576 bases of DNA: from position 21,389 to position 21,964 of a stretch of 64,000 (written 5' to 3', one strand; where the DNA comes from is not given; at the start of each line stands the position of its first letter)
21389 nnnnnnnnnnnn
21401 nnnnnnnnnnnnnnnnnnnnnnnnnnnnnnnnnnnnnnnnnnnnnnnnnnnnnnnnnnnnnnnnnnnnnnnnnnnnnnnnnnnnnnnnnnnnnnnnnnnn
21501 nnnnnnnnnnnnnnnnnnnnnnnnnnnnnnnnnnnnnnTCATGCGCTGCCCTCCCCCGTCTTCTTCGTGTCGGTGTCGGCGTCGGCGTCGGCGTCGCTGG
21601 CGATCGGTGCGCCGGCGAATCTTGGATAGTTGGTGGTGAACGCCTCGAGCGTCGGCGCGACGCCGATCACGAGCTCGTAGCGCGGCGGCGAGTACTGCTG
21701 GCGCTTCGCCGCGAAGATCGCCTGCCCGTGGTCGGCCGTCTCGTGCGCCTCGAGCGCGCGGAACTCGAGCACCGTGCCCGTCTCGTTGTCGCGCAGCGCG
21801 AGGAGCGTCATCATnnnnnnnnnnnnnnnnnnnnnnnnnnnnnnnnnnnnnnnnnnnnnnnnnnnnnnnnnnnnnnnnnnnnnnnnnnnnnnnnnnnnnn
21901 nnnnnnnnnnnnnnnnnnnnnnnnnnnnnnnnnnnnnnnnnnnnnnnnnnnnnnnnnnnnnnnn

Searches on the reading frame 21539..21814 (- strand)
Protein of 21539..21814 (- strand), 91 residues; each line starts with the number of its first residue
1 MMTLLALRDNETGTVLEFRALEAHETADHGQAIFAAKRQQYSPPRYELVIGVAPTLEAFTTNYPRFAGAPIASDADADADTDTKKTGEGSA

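Call 7: search_protein_families(library=pfam, proteins=[window:21539-21814:-], max_evalue=0.01)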
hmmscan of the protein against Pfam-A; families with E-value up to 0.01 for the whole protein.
window:21539-21814:- (91 aa): 0 families

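Call 8: search_protein_families(library=phrogs, proteins=[window:21539-21814:-], max_evalue=0.001)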
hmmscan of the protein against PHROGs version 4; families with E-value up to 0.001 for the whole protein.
window:21539-21814:- (91 aa): 0 families

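Call 85: find_homologous_proteins(query=A4, max_evalue=0.001)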
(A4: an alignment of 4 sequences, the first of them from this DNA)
Query A4 (4 sequences) (74 aa, profile of the alignment): 5 proteins with E <= 0.001 among 205 candidates.
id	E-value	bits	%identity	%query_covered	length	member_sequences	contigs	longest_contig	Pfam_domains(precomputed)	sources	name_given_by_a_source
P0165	4.1e-32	128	100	100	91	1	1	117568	-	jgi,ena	-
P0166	8.1e-30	120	81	100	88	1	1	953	-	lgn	-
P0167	4.4e-27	112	80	100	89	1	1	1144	-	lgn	-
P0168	1.9e-17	81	56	89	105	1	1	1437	-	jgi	jgi:hypothetical protein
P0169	2.6e-15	74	48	89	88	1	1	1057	-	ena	-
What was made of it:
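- Tried and rejected: With the partner-ORF profile it returned only small stand-alone proteins (call 85), although their contigs proved useful.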

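Call 86: find_encoding_contigs(protein=P0166, flank=2000, max_places=3)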
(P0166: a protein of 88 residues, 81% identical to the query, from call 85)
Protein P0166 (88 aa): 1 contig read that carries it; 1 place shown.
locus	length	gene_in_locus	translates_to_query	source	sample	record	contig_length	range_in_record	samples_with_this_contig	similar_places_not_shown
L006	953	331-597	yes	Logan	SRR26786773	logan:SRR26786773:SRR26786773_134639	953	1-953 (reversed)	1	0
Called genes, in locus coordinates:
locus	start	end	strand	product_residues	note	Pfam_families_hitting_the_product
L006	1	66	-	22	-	?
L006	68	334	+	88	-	-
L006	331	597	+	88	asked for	-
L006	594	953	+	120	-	?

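Call 87: find_encoding_contigs(protein=P0167, flank=2000, max_places=3)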
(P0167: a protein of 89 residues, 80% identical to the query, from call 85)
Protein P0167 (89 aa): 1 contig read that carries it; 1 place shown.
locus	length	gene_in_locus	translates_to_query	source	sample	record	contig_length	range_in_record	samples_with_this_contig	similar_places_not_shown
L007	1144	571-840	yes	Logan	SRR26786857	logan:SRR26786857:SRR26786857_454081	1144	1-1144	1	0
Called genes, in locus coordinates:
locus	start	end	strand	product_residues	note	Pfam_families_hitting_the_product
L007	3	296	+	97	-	?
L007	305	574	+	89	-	-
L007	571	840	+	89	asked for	-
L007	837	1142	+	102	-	?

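Call 88: find_encoding_contigs(protein=P0168, flank=2000, max_places=3)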
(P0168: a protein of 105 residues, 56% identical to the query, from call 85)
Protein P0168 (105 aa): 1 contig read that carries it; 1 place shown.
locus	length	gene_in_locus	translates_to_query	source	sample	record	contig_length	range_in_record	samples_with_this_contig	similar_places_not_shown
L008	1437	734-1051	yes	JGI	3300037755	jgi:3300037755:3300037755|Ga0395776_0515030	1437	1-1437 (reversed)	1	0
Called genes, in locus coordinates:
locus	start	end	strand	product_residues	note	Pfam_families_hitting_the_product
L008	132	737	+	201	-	-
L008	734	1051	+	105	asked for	-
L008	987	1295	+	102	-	-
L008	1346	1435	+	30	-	?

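Call 89: find_encoding_contigs(protein=P0169, flank=2000, max_places=3)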
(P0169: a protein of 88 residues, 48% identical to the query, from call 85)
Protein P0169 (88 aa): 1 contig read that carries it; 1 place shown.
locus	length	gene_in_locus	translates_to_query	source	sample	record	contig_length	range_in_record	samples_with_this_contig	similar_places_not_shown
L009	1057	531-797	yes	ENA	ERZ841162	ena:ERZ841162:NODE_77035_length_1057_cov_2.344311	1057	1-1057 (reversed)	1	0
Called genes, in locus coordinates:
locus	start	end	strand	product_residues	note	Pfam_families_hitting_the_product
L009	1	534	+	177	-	?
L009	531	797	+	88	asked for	-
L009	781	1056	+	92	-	?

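Call 95: search_protein_families(library=padloc, proteins=[window:21539-21814:-], max_evalue=0.01)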
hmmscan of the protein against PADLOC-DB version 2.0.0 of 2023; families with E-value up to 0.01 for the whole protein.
window:21539-21814:- (91 aa): 0 families
